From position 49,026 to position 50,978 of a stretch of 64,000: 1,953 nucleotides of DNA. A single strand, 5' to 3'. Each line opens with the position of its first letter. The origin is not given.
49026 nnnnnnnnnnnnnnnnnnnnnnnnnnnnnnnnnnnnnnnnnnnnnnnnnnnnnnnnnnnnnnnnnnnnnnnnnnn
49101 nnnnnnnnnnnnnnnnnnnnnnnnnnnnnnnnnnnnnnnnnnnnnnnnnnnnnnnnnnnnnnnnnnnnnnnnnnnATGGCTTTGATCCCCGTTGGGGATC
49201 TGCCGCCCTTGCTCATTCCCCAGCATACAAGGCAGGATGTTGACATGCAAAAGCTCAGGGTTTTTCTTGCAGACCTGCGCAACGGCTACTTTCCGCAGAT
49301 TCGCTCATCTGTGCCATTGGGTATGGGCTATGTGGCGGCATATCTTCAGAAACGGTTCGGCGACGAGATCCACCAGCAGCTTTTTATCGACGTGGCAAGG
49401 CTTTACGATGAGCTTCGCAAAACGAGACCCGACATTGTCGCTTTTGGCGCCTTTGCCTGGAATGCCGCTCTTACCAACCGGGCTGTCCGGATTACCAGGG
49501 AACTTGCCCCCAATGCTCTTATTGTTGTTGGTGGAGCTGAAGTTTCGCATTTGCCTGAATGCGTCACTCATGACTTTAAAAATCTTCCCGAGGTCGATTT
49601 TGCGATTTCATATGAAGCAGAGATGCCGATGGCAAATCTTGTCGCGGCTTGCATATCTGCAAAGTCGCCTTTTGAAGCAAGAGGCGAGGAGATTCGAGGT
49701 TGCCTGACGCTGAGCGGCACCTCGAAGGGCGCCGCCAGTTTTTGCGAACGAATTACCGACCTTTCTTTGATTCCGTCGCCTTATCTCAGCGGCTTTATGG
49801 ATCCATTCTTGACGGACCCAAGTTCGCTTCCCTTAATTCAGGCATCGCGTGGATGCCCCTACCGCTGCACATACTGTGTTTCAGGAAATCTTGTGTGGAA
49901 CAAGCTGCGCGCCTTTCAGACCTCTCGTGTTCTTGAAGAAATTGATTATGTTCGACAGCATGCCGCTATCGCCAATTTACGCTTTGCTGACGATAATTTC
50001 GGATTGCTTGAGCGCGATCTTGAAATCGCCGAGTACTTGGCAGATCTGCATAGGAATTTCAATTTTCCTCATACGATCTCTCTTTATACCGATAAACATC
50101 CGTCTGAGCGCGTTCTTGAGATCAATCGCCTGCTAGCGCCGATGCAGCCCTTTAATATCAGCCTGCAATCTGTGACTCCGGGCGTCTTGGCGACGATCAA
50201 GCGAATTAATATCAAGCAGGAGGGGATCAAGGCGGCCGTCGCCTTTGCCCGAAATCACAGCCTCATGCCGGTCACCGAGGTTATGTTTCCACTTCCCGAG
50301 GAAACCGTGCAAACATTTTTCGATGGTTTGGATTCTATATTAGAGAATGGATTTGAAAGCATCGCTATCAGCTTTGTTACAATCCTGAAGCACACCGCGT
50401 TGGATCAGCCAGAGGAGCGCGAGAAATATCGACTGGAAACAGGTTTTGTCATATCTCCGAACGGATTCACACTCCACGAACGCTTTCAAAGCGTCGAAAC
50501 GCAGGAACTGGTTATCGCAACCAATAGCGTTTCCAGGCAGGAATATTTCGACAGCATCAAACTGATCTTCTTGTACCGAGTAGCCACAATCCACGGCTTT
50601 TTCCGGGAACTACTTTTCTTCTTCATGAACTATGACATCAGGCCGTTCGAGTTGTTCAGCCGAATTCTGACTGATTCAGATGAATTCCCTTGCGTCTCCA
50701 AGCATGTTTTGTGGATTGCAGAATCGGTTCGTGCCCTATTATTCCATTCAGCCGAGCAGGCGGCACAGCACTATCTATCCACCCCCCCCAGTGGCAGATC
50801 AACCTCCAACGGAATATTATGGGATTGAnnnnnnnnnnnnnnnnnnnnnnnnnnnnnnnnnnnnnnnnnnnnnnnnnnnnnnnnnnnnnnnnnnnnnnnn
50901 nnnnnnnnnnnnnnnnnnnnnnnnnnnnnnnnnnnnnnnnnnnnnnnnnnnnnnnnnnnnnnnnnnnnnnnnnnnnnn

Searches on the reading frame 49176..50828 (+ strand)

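Call 64: search_protein_families(library=pfam, proteins=[window:49176-50828:+], max_evalue=0.01)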
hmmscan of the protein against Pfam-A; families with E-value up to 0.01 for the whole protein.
window:49176-50828:+ (550 aa): 2 families
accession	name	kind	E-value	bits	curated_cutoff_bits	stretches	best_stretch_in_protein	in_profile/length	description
PF02310.24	B12-binding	-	1.9e-10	41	32.1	1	47-155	14-120/121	B12 binding domain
PF04055.27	Radical_SAM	-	5.3e-10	40.2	29.5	1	223-381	3-159/166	Radical SAM superfamily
